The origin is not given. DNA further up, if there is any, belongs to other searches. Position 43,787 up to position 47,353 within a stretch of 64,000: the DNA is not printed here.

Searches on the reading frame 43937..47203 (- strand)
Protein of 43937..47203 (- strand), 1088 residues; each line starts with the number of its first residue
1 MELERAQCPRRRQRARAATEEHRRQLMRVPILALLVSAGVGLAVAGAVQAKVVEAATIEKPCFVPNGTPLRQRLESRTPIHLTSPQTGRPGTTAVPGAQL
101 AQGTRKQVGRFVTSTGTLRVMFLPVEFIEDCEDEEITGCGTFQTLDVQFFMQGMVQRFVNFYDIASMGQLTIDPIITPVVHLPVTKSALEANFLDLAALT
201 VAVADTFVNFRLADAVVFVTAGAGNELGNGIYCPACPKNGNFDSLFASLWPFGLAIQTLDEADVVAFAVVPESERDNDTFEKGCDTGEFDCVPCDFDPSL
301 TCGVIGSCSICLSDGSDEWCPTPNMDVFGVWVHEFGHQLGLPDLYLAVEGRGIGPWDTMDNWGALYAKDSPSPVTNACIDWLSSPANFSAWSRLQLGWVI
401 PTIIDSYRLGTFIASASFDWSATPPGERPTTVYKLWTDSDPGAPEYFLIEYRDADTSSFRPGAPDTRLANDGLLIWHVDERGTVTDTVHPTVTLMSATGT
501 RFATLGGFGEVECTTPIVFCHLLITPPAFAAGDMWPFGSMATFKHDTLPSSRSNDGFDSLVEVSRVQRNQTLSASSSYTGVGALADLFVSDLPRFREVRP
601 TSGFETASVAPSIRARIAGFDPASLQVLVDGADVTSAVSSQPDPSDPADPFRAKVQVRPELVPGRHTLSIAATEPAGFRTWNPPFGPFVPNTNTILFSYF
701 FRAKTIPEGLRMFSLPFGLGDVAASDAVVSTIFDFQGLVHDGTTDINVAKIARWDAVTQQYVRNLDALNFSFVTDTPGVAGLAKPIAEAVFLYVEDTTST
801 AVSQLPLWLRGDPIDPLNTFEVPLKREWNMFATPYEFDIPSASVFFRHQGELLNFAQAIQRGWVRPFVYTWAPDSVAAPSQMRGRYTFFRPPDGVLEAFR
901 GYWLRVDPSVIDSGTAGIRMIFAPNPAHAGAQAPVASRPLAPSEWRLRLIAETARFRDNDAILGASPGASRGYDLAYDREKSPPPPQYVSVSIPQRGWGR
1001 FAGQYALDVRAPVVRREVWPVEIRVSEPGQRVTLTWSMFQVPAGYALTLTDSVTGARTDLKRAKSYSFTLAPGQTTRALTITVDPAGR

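Call 26: search_protein_families(library=pfam, proteins=[window:43937-47203:-], max_evalue=0.001)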
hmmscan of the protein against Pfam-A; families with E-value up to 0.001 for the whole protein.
window:43937-47203:- (1088 aa): 1 family
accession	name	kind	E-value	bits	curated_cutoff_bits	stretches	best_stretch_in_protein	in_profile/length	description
PF05547.17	Peptidase_M6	-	0.00058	19.6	22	1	323-360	221-261/294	Immune inhibitor A peptidase M6, catalytic domain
